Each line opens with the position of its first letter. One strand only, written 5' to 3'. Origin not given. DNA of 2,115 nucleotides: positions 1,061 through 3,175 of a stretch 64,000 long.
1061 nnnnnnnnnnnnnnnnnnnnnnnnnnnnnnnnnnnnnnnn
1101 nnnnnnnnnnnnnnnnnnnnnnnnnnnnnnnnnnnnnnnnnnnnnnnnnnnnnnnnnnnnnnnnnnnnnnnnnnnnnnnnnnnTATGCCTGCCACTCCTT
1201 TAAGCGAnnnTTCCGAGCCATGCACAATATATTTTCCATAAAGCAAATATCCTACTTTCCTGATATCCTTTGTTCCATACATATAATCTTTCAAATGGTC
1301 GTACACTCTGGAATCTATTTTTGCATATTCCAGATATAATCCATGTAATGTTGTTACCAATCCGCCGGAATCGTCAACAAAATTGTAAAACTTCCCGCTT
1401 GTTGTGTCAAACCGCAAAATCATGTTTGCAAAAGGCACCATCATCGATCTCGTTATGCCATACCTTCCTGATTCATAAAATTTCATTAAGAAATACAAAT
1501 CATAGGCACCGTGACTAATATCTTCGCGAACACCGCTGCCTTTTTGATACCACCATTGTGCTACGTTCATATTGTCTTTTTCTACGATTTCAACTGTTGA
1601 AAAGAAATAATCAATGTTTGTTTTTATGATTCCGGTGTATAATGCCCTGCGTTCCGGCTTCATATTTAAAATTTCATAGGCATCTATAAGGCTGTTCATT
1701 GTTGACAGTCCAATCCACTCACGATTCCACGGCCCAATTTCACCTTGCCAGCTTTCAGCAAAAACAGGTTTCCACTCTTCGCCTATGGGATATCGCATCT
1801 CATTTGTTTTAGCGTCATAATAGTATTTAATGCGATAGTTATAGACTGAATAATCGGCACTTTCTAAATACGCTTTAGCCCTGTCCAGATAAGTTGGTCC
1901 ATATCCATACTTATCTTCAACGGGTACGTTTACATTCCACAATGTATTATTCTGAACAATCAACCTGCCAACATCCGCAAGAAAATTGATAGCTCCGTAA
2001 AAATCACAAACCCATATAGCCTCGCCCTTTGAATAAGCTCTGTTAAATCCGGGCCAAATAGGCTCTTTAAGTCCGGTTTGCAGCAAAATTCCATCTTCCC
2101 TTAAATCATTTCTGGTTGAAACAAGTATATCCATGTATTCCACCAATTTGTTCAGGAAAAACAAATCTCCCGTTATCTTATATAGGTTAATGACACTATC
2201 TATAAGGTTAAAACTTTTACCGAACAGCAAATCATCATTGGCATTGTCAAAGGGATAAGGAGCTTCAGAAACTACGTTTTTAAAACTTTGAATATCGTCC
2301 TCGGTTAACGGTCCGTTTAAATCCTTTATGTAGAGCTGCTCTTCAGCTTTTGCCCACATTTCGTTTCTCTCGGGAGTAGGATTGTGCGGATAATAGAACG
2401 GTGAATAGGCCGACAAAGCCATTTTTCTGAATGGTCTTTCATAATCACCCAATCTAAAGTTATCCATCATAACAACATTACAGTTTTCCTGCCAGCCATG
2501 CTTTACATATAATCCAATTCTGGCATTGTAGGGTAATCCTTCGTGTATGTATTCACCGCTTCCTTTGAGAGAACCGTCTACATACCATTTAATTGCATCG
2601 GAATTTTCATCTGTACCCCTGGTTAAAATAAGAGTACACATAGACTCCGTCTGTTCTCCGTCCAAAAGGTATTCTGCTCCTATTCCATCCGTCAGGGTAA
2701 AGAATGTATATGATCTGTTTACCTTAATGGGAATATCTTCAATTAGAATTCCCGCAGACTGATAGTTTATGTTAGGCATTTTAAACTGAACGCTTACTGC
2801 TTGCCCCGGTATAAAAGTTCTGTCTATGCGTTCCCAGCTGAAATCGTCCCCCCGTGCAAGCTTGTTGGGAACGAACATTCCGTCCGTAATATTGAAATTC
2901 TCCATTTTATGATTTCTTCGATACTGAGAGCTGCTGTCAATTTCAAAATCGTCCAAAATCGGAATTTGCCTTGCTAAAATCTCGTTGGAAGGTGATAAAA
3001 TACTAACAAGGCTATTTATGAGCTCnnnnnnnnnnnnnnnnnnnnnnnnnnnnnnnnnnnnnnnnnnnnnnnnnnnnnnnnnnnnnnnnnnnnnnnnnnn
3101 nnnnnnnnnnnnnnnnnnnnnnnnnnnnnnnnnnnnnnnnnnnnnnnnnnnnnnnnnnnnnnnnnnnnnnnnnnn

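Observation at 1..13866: Eight-gene operon-like array: LplABC-type importer, four large secreted/SLH proteins and a cytoplasmic heparinase II/III-like enzyme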

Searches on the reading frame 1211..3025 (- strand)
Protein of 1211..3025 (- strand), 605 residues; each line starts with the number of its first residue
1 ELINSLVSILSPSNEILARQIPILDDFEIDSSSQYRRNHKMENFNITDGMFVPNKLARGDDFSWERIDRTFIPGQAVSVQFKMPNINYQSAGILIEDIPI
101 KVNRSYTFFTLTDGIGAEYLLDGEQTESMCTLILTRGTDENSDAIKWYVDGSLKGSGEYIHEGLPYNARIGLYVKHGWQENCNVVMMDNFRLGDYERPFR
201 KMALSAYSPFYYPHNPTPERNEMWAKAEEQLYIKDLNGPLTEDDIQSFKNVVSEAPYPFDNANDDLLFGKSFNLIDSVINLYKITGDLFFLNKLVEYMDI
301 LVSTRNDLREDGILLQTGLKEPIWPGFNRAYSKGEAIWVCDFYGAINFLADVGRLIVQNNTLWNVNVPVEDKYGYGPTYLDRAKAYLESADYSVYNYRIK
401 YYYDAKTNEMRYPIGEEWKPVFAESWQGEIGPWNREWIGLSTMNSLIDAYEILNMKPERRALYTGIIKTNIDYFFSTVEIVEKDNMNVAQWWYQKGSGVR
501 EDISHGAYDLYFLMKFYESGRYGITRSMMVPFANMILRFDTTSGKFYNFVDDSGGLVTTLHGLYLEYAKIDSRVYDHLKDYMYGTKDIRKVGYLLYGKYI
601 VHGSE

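Call 39: search_protein_representatives(protein=window:1211-3025:-)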
Query: 605 residues. Proteins with E-value up to 0.001 (for the whole library): 265; up to 1e-10: 192; up to 1e-30: 45. The best 150 are listed.
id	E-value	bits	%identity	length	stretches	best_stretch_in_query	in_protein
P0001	0.0e+00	1405.6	100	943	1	1-605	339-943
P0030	6.2e-65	236.4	32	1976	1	2-543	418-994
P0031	1.9e-40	155.5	30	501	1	224-565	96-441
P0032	3.7e-40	154.5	33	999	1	228-585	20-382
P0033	5.3e-40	154.0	31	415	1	226-559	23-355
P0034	1.2e-39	152.9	32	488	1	235-556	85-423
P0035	5.2e-38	147.5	29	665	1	43-575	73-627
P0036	5.9e-38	147.3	31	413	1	226-576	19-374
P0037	6.8e-38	147.1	29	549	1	233-577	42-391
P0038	1.8e-37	145.7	32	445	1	230-578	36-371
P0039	3.1e-37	144.9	30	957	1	227-556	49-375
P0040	4.4e-37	144.4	28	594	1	230-555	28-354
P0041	6.0e-37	144.0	30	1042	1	230-571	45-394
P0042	1.2e-36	143.0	29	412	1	228-555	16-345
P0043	4.6e-36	141.0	30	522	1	229-577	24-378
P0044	7.4e-36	140.3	32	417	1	227-556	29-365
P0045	1.7e-35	139.1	35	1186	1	227-538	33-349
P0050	8.0e-35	136.9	34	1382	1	233-548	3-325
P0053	1.7e-34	135.9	27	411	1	225-540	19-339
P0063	1.1e-32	129.8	27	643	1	20-588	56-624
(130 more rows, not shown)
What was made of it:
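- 1208..4042 (-): Secreted multidomain protein (944 aa), the candidate extracellular depolymerase. A middle domain shared with P0030, P0035 and P0063 (call 39).
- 1211..2350 (-): C-terminal (alpha/alpha)6-barrel domain of the 944-aa protein (about residues 565-944), from an unannotated enzyme-like family. 265 cluster representatives at E<1e-3 (call 39).
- Tried and rejected: The exhaustive search with residues 340-944 found the family (call 39).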

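Call 40: search_protein_families(library=pfam, proteins=[P0030, P0031, P0032, P0033, P0035, P0039, P0041, P0045, P0050, P0063], max_evalue=0.001)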
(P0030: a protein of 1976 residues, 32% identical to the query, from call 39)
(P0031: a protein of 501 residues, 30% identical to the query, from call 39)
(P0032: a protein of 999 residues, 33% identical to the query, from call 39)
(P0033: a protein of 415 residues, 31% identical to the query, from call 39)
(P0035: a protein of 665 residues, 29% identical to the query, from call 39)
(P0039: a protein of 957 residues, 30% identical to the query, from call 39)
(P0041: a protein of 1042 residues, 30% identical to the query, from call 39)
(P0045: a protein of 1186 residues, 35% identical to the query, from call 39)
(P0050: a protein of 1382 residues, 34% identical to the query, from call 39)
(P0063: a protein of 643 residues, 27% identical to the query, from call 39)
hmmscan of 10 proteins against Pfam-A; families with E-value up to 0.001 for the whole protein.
P0030 (1976 aa): 7 families
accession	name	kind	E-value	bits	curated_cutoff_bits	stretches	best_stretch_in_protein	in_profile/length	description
PF00395.25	SLH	-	9e-34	115.6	20.8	3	1800-1838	4-43/44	S-layer homology domain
PF22633.2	F5_F8_type_C_2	-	2.1e-22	80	27.8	2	1415-1525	1-91/91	NedA-like, galactose-binding domain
PF00754.31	F5_F8_type_C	-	3.2e-20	73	28.2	2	1403-1532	3-121/127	F5/8 type C domain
PF13385.13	Laminin_G_3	-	8.2e-13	49.2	27.6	1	101-277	6-150/151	Concanavalin A-like lectin/glucanases superfamily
PF12733.13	Cadherin-like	-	1.6e-11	44.9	24.2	1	1556-1643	3-88/89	Cadherin-like beta sandwich domain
PF07953.20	Toxin_R_bind_N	-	1.9e-09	37.9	23.8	1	115-212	53-154/191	Clostridium neurotoxin, N-terminal receptor binding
PF07833.16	Cu_amine_oxidN1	-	0.00012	22.4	24.2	0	345-397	48-100/108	Copper amine oxidase N-terminal domain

P0031 (501 aa): 0 families

P0032 (999 aa): 3 families
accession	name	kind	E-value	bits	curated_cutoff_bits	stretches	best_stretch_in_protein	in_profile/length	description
PF07081.18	DUF1349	-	5.9e-08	33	32.4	0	937-984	117-164/179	Protein of unknown function (DUF1349)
PF00754.31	F5_F8_type_C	-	4.7e-06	27.2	28.2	1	687-802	8-118/127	F5/8 type C domain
PF00041.27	fn3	-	0.00019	22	25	1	608-676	16-82/84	Fibronectin type III domain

P0033 (415 aa): 0 families

P0035 (665 aa): 0 families

P0039 (957 aa): 3 families
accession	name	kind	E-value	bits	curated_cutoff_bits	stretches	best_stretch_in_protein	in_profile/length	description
PF13385.13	Laminin_G_3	-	5e-29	101.8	27.6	1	611-771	1-150/151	Concanavalin A-like lectin/glucanases superfamily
PF00754.31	F5_F8_type_C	-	1.3e-16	61.3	28.2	1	440-557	2-127/127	F5/8 type C domain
PF22633.2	F5_F8_type_C_2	-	3.9e-14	53.5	27.8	1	453-541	1-91/91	NedA-like, galactose-binding domain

P0041 (1042 aa): 4 families
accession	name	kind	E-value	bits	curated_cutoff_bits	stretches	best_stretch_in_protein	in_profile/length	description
PF00754.31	F5_F8_type_C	-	5.4e-17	62.5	28.2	1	674-790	3-127/127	F5/8 type C domain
PF22633.2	F5_F8_type_C_2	-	1.6e-14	54.7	27.8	1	688-773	2-90/91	NedA-like, galactose-binding domain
PF19077.6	Big_13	-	9.7e-07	29.7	27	0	932-963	69-99/102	Bacterial Ig-like domain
PF13290.12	CHB_HEX_C_1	-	0.00012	22.4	22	0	812-871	6-65/67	Chitobiase/beta-hexosaminidase C-terminal domain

P0045 (1186 aa): 6 families
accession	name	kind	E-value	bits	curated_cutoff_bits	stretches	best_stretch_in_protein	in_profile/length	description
PF13290.12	CHB_HEX_C_1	-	3.2e-76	251.7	22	4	894-961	1-67/67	Chitobiase/beta-hexosaminidase C-terminal domain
PF13287.12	Fn3_assoc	-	6.7e-63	209.1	23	4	550-609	1-59/59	Fn3 associated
PF00754.31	F5_F8_type_C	-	9e-18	65.1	28.2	1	1058-1175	3-121/127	F5/8 type C domain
PF22633.2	F5_F8_type_C_2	-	1.5e-15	58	27.8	1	1076-1164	3-90/91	NedA-like, galactose-binding domain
PF03174.19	CHB_HEX_C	-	2.3e-06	27.9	23.6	0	897-949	18-67/76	Chitobiase/beta-hexosaminidase C-terminal domain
PF07081.18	DUF1349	-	4.9e-06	26.8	32.4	1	738-881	36-177/179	Protein of unknown function (DUF1349)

P0050 (1382 aa): 7 families
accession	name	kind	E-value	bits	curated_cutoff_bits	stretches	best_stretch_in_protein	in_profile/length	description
PF18887.5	MBG_3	-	9.1e-21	74.2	25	1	1047-1115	1-69/72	MBG domain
PF00754.31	F5_F8_type_C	-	2.9e-19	69.9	28.2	1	589-706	2-127/127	F5/8 type C domain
PF22633.2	F5_F8_type_C_2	-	1.1e-16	61.6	27.8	1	602-690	1-91/91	NedA-like, galactose-binding domain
PF13290.12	CHB_HEX_C_1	-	3.6e-16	59.3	22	1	504-570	1-66/67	Chitobiase/beta-hexosaminidase C-terminal domain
PF13287.12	Fn3_assoc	-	8.4e-15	55.1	23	1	515-574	1-59/59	Fn3 associated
PF16640.11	Big_3_5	-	2.3e-09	38.1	35.5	1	725-815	5-87/88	Bacterial Ig-like domain (group 3)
PF24507.1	Ig_CFAP65_4th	-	0.00011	22.9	27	0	848-885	22-59/76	CFAP65, fourth Ig-like domain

P0063 (643 aa): 0 families

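Call 61: list_cluster_members(proteins=[P0033, P0036, P0042, P0044, P0053, P0032, P0039, P0041, P0045, P0030])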
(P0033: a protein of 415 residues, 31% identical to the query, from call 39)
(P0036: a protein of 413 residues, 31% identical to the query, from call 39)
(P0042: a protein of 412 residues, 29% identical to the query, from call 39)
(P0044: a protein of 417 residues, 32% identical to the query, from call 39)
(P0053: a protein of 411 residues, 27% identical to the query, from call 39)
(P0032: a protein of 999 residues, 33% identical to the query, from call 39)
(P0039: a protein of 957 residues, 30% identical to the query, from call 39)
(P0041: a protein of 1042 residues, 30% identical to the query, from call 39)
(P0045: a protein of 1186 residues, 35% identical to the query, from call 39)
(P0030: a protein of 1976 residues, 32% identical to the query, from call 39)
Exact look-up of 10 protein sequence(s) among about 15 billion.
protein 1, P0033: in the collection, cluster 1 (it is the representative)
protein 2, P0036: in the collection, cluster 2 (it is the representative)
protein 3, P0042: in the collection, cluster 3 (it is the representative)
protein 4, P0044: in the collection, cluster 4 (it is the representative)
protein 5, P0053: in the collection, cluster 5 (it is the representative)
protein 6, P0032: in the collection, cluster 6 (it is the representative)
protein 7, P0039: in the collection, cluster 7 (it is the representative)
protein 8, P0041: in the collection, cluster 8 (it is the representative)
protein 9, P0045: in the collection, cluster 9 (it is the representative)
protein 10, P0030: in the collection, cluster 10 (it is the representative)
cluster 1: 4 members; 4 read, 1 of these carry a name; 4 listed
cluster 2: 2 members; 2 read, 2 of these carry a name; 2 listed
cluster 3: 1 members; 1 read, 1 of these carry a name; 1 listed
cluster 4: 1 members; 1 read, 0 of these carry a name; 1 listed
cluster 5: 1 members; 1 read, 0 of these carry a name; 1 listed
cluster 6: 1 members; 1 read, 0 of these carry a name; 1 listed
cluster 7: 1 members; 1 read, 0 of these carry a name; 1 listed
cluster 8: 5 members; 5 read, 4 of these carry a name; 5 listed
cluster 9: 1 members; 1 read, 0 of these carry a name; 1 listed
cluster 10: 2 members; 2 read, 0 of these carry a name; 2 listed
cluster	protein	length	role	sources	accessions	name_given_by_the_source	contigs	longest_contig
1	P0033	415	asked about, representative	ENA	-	-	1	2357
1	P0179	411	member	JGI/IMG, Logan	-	hypothetical protein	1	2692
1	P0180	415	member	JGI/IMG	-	-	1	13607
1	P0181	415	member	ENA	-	-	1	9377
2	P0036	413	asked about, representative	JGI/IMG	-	hypothetical protein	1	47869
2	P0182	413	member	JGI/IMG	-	hypothetical protein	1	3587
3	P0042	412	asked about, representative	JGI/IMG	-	hypothetical protein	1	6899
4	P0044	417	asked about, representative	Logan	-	-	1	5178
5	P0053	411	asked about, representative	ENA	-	-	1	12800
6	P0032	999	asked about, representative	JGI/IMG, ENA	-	-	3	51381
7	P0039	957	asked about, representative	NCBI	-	-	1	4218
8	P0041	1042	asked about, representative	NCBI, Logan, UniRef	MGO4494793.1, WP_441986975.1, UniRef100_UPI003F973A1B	discoidin domain-containing protein [Paenibacillus sp. 2RAB27] | OmpL47-type beta-barrel domain-containing protein n=1 Tax=Paenibacillus sp. 2RAB27 ...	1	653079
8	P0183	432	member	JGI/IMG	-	hypothetical protein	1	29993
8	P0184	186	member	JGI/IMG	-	hypothetical protein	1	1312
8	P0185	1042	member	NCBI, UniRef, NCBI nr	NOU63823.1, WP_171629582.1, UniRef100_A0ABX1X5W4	hypothetical protein GC096_07260 [Paenibacillus sp. LMG 31461] | F5/8 type C domain-containing protein n=1 Tax=Paenibacillus plantarum TaxID=2654975 ... | discoidin domain-containing protein [Paenibacillus plantarum]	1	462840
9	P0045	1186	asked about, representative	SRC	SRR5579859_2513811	-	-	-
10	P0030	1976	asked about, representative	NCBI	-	-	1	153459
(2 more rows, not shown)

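Call 62: find_encoding_contigs(protein=P0041, flank=10000, max_places=1)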
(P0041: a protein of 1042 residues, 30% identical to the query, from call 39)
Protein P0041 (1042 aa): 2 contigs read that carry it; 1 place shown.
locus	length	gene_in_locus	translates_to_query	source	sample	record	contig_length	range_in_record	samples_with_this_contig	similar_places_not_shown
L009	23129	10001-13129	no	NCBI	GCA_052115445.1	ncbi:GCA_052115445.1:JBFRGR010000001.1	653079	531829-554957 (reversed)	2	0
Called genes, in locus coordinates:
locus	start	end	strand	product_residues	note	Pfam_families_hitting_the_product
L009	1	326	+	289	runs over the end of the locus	PF00528:BPD_transp_1 (weak)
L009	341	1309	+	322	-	PF00528:BPD_transp_1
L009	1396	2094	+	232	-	PF00072:Response_reg, PF00486:Trans_reg_C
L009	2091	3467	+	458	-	-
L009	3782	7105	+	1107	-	PF00041:fn3, PF00754:F5_F8_type_C, PF22633:F5_F8_type_C_2, PF00041:fn3, PF00754:F5_F8_type_C, PF22633:F5_F8_type_C_2, PF00754:F5_F8_type_C, PF22633:F5_F8_type_C_2, +1 more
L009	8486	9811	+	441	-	PF00041:fn3 (weak), PF25788:Ig_Rha78A_N (faint), PF00754:F5_F8_type_C, PF22633:F5_F8_type_C_2, PF00041:fn3, PF00754:F5_F8_type_C, PF22633:F5_F8_type_C_2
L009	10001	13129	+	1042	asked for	PF19077:Big_13 (faint), PF00754:F5_F8_type_C, PF22633:F5_F8_type_C_2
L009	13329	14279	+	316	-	PF00248:Aldo_ket_red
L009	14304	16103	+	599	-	PF01120:Alpha_L_fucos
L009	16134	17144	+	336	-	PF04616:Glyco_hydro_43 (faint)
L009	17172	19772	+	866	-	-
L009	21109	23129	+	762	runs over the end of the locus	PF00754:F5_F8_type_C, PF22633:F5_F8_type_C_2, PF00754:F5_F8_type_C, PF22633:F5_F8_type_C_2, PF14592:Chondroitinas_B, PF13229:Beta_helix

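Call 64: find_encoding_contigs(protein=P0030, flank=10000, max_places=1)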
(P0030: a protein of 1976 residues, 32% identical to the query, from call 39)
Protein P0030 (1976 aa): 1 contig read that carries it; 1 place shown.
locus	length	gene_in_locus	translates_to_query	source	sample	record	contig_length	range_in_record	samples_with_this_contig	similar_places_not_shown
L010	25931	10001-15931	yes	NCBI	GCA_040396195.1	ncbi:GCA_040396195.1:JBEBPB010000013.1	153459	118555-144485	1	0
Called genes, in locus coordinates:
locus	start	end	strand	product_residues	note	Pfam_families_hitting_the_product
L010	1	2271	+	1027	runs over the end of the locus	PF20578:aBig_2, PF00395:SLH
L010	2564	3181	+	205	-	-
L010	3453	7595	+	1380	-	PF02369:Big_1 (weak), PF00395:SLH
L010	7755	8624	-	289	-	PF00165:HTH_AraC (weak), PF12833:HTH_18, PF00165:HTH_AraC (weak)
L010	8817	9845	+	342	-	-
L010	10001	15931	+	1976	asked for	PF07953:Toxin_R_bind_N, PF13385:Laminin_G_3, PF00754:F5_F8_type_C, PF22633:F5_F8_type_C_2, PF12733:Cadherin-like, PF00395:SLH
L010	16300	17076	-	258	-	PF02311:AraC_binding (weak), PF00165:HTH_AraC (faint), PF12833:HTH_18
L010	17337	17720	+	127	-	PF00355:Rieske, PF13806:Rieske_2, PF22543:Rieske_4 (faint)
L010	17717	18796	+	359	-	PF04909:Amidohydro_2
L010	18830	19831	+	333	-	PF03486:HI0933_like (weak), PF07992:Pyr_redox_2, PF12831:FAD_oxidored (weak), PF13738:Pyr_redox_3, PF13434:Lys_Orn_oxgnase (weak), PF00070:Pyr_redox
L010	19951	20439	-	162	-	PF08974:DUF1877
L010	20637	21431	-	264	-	PF00756:Esterase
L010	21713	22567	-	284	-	-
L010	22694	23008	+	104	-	-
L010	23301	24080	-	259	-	PF08220:HTH_DeoR, PF00455:DeoRC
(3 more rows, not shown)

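Call 65: find_encoding_contigs(protein=P0036, flank=10000, max_places=1)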
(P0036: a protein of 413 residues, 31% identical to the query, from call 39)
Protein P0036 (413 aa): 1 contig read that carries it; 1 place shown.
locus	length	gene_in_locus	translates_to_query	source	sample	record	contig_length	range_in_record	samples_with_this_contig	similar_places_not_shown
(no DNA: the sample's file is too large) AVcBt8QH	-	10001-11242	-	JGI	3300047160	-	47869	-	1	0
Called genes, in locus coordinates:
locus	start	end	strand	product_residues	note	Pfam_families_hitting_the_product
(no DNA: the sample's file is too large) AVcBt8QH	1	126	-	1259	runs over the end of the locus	-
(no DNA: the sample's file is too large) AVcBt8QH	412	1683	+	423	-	PF16153:DUF4861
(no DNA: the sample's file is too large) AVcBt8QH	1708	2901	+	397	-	PF07470:Glyco_hydro_88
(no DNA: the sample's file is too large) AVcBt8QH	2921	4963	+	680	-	PF18952:DUF5696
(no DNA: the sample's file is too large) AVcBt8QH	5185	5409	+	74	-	-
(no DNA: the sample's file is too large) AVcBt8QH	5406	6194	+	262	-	-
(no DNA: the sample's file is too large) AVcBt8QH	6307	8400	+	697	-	PF13432:TPR_16 (weak), PF14559:TPR_19, PF13432:TPR_16, PF13424:TPR_12, PF00515:TPR_1, PF13424:TPR_12, PF13414:TPR_11, PF13844:Glyco_transf_41, +33 more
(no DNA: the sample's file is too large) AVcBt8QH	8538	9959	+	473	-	PF22842:Pel9A-like_beta_helix, PF14592:Chondroitinas_B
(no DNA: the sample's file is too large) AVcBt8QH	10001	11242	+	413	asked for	-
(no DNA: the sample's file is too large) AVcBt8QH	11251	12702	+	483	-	PF01120:Alpha_L_fucos, PF00754:F5_F8_type_C, PF22633:F5_F8_type_C_2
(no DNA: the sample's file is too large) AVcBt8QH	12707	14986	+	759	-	PF22124:Glyco_hydro_95_cat, PF21307:Glyco_hydro_95_C (weak)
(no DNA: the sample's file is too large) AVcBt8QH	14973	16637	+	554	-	PF02838:Glyco_hydro_20b, PF00728:Glyco_hydro_20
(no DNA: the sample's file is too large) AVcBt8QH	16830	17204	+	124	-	PF00903:Glyoxalase (weak), PF18029:Glyoxalase_6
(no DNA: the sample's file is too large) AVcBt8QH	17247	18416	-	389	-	PF01261:AP_endonuc_2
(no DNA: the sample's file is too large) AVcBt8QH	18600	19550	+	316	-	PF01168:Ala_racemase_N, PF00842:Ala_racemase_C (weak)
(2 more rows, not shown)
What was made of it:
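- Two members sit beside GH88, GH29, GH95, GH20 and chondroitinase-B-like genes (calls 62, 65). Relatives of the barrel family sit with fucosidases, GH88 and chondroitinase-B-like genes, a set that fits branched uronate polymers (calls 62, 65).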
